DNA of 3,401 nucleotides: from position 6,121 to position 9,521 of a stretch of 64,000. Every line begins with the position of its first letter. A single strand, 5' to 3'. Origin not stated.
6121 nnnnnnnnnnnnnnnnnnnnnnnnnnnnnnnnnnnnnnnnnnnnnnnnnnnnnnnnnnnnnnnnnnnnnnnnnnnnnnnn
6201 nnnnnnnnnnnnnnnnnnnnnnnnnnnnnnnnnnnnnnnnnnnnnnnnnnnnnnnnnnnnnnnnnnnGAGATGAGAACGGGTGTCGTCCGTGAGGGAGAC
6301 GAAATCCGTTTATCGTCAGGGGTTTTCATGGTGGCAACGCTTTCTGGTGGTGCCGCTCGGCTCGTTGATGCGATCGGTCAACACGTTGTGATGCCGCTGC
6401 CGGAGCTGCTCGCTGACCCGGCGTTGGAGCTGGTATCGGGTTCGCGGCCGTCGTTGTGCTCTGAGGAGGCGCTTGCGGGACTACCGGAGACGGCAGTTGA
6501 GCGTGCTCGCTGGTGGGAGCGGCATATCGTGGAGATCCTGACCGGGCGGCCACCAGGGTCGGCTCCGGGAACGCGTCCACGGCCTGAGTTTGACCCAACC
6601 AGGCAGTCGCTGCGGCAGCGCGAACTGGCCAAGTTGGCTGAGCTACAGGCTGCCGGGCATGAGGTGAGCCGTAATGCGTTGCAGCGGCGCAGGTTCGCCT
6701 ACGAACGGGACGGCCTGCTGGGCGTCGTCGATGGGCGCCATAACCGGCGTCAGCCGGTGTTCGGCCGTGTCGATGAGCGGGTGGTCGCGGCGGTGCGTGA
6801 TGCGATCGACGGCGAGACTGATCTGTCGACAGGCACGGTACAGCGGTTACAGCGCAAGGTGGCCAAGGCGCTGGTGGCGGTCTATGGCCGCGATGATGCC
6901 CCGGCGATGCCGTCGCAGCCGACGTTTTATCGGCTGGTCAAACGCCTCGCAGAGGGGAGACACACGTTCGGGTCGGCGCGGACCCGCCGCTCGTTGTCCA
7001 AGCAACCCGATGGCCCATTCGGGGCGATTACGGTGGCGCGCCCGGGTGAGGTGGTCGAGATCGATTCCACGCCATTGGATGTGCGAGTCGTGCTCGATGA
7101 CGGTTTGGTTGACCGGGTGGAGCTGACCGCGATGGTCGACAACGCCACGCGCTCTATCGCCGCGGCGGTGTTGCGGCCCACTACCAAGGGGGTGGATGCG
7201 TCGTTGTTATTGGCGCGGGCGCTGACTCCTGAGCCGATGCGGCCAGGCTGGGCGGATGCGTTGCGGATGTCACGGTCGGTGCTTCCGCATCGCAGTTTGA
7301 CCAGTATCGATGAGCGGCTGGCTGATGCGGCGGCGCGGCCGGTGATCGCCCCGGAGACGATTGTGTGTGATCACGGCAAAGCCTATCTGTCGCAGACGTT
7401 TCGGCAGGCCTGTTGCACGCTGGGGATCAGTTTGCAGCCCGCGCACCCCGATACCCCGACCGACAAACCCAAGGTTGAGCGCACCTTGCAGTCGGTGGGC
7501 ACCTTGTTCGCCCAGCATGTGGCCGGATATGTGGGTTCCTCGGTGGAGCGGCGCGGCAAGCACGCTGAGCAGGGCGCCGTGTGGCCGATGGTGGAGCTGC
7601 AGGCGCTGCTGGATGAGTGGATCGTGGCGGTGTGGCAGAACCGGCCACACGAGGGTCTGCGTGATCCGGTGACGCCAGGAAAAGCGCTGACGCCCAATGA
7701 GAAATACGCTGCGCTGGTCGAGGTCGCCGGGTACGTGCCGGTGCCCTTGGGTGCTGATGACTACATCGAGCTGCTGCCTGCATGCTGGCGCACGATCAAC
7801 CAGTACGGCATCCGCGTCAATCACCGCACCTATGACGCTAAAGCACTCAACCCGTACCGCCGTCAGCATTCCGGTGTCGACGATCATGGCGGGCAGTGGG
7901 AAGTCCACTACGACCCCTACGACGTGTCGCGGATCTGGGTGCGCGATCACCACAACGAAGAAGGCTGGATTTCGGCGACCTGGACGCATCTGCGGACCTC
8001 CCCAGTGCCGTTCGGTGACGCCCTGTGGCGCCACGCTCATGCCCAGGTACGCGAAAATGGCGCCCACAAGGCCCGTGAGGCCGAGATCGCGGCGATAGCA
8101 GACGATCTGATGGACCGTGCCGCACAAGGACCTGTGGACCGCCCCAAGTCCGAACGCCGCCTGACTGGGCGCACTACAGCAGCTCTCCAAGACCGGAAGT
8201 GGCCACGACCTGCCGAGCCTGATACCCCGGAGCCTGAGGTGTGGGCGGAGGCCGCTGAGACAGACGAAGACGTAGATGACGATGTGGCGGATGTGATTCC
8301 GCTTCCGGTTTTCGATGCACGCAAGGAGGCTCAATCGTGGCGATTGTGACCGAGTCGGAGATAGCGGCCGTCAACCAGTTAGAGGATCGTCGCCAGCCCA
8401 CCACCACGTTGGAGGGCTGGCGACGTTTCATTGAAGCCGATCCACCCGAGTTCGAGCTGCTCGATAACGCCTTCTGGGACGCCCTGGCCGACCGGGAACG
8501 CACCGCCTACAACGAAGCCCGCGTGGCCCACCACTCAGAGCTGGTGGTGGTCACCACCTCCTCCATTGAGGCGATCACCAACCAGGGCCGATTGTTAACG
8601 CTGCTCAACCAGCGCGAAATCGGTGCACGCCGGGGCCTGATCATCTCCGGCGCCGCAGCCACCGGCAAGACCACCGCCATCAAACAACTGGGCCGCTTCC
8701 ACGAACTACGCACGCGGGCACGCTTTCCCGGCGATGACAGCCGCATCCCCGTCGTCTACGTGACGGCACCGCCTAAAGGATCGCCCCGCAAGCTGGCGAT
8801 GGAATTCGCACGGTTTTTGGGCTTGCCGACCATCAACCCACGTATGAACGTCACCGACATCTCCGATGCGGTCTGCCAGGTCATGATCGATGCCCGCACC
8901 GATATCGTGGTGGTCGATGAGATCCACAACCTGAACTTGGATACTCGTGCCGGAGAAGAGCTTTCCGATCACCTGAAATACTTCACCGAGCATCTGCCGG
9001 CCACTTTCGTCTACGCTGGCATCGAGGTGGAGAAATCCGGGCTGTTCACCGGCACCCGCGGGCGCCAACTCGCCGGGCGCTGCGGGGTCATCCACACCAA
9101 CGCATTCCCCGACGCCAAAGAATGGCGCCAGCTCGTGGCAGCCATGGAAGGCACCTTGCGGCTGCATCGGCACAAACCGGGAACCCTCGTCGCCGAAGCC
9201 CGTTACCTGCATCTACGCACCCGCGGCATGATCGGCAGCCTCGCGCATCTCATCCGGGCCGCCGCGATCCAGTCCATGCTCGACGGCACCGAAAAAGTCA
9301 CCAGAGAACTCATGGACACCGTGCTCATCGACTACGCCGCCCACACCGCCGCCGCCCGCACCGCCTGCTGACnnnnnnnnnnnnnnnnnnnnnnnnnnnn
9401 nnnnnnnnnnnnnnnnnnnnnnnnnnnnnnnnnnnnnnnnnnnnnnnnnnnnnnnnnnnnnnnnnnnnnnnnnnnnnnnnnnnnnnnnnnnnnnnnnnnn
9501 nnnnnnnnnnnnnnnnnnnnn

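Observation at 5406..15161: Tn7-like transposon (TnsA-like/TnsB/TnsC/TniQ) carrying a two-component system as cargo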

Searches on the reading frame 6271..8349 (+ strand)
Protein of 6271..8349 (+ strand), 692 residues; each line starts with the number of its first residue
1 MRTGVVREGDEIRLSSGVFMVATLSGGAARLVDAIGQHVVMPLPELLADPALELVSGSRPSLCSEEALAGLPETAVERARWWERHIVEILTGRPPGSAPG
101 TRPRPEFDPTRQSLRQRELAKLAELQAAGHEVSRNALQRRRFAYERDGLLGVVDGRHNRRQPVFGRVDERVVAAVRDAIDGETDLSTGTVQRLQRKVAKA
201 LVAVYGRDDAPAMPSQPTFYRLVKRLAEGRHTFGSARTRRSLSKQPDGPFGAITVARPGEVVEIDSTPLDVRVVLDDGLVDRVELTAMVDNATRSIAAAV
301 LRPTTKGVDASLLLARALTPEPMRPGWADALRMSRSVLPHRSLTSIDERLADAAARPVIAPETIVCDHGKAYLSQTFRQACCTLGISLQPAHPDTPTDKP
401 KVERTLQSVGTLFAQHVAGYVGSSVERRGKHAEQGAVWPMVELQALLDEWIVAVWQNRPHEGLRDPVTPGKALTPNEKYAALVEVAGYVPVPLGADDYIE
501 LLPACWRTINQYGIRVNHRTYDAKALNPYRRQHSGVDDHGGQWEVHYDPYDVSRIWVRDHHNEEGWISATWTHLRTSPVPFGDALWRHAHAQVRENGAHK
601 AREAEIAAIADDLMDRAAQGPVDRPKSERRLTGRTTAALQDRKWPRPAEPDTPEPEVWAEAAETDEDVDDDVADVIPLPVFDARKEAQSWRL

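Call 3: search_protein_families(library=pfam, proteins=[window:6271-8349:+], max_evalue=0.01)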
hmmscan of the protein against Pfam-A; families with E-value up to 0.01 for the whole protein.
window:6271-8349:+ (692 aa): 2 families
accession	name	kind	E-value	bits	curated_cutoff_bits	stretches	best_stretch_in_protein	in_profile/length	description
PF09299.17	Mu-transpos_C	-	9.7e-09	35.5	21.7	1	501-562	4-56/61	Mu transposase, C-terminal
PF00665.32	rve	-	2.4e-05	25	32.6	1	349-395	54-101/102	Integrase core domain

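Call 16: search_protein_families(library=ncbifam, proteins=[window:6271-8349:+], max_evalue=0.01)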
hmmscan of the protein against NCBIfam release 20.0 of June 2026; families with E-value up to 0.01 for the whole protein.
window:6271-8349:+ (692 aa): 2 families
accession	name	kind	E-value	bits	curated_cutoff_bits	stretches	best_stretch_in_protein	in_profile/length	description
NF033577.2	transpos_IS481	equivalog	1e-15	58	224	1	348-469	176-280/284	IS481 family transposase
NF033546.1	transpos_IS21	equivalog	0.00036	20.1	160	1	371-465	199-276/294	IS21 family transposase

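Call 18: find_encoding_contigs(protein=window:6271-8349:+, flank=10000, max_places=10)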
Protein window:6271-8349:+ (692 aa): 25 contigs read that carry it; 8 places shown.
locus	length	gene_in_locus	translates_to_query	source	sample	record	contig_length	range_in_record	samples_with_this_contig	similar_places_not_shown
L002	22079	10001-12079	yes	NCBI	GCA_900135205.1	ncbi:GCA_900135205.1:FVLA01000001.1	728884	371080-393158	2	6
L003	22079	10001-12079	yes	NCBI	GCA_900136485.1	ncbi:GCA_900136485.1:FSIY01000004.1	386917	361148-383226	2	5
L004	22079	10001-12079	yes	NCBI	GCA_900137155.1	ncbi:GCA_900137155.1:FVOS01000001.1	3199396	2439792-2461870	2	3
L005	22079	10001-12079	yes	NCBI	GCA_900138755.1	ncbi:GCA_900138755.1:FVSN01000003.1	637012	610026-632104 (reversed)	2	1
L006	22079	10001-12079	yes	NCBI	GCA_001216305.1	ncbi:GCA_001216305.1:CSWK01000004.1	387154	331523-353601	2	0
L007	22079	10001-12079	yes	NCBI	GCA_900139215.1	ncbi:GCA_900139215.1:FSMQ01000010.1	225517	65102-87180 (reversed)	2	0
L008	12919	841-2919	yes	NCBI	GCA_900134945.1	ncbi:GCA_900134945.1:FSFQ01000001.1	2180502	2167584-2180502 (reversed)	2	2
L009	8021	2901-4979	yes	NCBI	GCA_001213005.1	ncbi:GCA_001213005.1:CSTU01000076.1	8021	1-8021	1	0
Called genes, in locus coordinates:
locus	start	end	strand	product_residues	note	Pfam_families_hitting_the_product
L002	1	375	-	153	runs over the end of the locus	-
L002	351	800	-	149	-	-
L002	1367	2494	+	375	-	PF13495:Phage_int_SAM_4 (weak), PF00589:Phage_integrase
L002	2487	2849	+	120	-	PF13443:HTH_26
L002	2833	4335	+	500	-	-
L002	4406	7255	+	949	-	PF13191:AAA_16 (weak)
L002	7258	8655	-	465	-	-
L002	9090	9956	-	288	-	-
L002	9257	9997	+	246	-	-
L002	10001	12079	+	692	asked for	PF09299:Mu-transpos_C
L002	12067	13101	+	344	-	PF05621:TniB, PF13401:AAA_22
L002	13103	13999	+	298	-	-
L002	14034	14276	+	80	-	-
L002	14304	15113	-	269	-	PF03988:DUF347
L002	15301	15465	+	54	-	-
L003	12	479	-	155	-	PF01026:TatD_DNase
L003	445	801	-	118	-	-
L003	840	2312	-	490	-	PF07693:KAP_NTPase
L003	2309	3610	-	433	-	PF01420:Methylase_S (faint)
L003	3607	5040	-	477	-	PF12161:HsdM_N, PF02384:N6_Mtase, PF20473:MmeI_Mtase (weak)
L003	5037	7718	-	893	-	PF04313:HSDR_N (faint), PF00270:DEAD, PF04851:ResIII, PF18766:SWI2_SNF2, PF00271:Helicase_C (weak), PF08463:EcoEI_R_C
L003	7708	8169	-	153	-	-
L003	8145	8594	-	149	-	-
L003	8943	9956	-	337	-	-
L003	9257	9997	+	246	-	-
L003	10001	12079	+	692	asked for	PF09299:Mu-transpos_C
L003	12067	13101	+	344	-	PF05621:TniB, PF13401:AAA_22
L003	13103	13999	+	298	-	-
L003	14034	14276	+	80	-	-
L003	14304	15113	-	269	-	PF03988:DUF347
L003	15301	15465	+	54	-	-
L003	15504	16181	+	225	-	PF00072:Response_reg, PF00486:Trans_reg_C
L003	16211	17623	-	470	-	PF00672:HAMP, PF00512:HisKA, PF02518:HATPase_c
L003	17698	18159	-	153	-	-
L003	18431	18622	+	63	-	-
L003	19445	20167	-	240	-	-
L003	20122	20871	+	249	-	PF00072:Response_reg, PF00486:Trans_reg_C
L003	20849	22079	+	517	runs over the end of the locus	PF00672:HAMP, PF00512:HisKA, PF02518:HATPase_c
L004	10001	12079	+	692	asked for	PF09299:Mu-transpos_C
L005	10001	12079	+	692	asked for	PF09299:Mu-transpos_C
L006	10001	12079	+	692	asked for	PF09299:Mu-transpos_C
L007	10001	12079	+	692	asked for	PF09299:Mu-transpos_C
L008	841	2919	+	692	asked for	PF09299:Mu-transpos_C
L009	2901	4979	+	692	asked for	PF09299:Mu-transpos_C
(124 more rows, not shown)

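Call 73: search_solved_structures(query=window:6271-8349:+, max_evalue=0.01, show_alignments=1)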
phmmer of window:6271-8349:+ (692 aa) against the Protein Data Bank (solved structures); distinct sequences matched with E-value up to 0.01: 8.
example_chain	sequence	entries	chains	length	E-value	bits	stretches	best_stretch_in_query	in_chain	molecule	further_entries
9y7b_A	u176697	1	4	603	2.3e-09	39.6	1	361-471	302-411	IF3A Tn6677 TnsB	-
30jv_A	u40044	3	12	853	1.1e-05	27.5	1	341-604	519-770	TnsA endonuclease N-terminal domain-containing protein,TnsB transposase | PseTnsAB artificial fusion protein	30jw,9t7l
8rdu_R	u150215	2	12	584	2.6e-05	26.1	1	360-634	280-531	TnsB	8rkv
7svw_A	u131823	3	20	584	2.6e-05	26.1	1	360-634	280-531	TnsB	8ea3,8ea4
8aa5_AP1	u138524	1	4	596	2.8e-05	26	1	360-633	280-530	TnsB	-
30ga_R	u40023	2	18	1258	3.2e-05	25.9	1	341-604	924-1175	Maltose/maltodextrin-binding periplasmic protein,TnsA endonuclease N-terminal domain-conta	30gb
7pel_A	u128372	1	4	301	0.0023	19.8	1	355-444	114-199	Pol protein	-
7ouf_D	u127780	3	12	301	0.0029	19.4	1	355-418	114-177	Integrase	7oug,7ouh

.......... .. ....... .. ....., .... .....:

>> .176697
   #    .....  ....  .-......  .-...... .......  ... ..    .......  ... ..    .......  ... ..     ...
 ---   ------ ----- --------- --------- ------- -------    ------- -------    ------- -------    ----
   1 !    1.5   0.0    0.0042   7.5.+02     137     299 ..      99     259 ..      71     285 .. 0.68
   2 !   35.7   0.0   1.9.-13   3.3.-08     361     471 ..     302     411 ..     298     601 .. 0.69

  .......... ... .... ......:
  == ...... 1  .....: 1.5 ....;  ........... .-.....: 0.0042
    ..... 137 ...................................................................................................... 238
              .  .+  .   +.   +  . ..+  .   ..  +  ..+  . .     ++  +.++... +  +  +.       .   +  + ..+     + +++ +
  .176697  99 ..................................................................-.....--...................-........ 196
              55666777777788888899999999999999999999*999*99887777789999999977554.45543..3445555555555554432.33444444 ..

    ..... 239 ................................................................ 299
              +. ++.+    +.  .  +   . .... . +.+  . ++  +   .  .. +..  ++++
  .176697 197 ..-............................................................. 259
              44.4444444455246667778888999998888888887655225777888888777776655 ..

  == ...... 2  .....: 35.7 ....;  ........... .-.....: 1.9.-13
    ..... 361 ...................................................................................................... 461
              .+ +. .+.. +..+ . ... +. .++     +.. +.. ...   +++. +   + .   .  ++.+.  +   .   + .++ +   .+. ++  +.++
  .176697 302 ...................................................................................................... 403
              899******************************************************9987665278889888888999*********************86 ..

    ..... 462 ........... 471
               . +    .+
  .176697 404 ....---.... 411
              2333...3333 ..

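Call 107: search_protein_families(library=pfam, proteins=[L003:8145-8594:-, L003:7708-8169:-, L003:19445-20167:-], max_evalue=0.01)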
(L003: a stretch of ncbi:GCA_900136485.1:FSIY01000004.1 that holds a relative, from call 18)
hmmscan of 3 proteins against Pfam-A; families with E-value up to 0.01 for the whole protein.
L003:8145-8594:- (149 aa): 0 families

L003:7708-8169:- (153 aa): 0 families

L003:19445-20167:- (240 aa): 0 families

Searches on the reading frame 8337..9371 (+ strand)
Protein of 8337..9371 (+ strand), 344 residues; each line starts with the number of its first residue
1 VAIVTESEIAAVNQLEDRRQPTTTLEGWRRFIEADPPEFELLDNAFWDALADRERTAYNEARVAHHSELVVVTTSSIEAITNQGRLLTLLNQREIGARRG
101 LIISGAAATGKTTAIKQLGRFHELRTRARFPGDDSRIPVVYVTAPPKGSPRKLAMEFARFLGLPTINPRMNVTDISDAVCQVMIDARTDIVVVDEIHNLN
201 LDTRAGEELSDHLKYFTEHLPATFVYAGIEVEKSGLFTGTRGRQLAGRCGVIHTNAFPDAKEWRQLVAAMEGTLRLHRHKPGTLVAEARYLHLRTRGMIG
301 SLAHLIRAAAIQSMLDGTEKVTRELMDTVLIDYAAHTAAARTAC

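Call 3: search_protein_families(library=pfam, proteins=[window:8337-9371:+], max_evalue=0.01)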
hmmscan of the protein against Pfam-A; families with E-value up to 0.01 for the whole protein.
window:8337-9371:+ (344 aa): 4 families
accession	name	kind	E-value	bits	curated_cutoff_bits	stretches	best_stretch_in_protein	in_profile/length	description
PF05621.17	TniB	-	8.9e-17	61.6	22.4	1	77-230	16-163/189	Bacterial TniB protein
PF13401.12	AAA_22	-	1.4e-13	51.7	27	1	98-214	5-109/130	AAA domain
PF13191.12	AAA_16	-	0.00073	20.5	32.6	1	84-133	10-63/167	AAA ATPase domain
PF13173.12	AAA_14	-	0.0083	16.6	27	0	99-227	3-96/129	AAA domain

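Call 16: search_protein_families(library=ncbifam, proteins=[window:8337-9371:+], max_evalue=0.01)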
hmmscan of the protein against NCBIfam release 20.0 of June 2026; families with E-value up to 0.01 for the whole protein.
window:8337-9371:+ (344 aa): 0 families

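Call 74: search_solved_structures(query=window:8337-9371:+, max_evalue=0.01)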
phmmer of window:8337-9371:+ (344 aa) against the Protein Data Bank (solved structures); distinct sequences matched with E-value up to 0.01: 4.
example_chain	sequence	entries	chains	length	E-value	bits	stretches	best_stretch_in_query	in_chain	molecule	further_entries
7m99_A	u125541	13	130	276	2.5e-07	33.9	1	96-333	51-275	TnsC | ShTnsC | TnsC filament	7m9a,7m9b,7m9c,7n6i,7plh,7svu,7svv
8rdu_D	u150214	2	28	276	2.5e-07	33.9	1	96-333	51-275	ShTnsC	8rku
7rzy_1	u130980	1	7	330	0.00076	22.4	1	60-323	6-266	Tn6677 Vibrio cholerae transposon TnsC (VchTnsC)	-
7ufi_1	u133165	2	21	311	0.0014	21.6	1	60-324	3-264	VchTnsC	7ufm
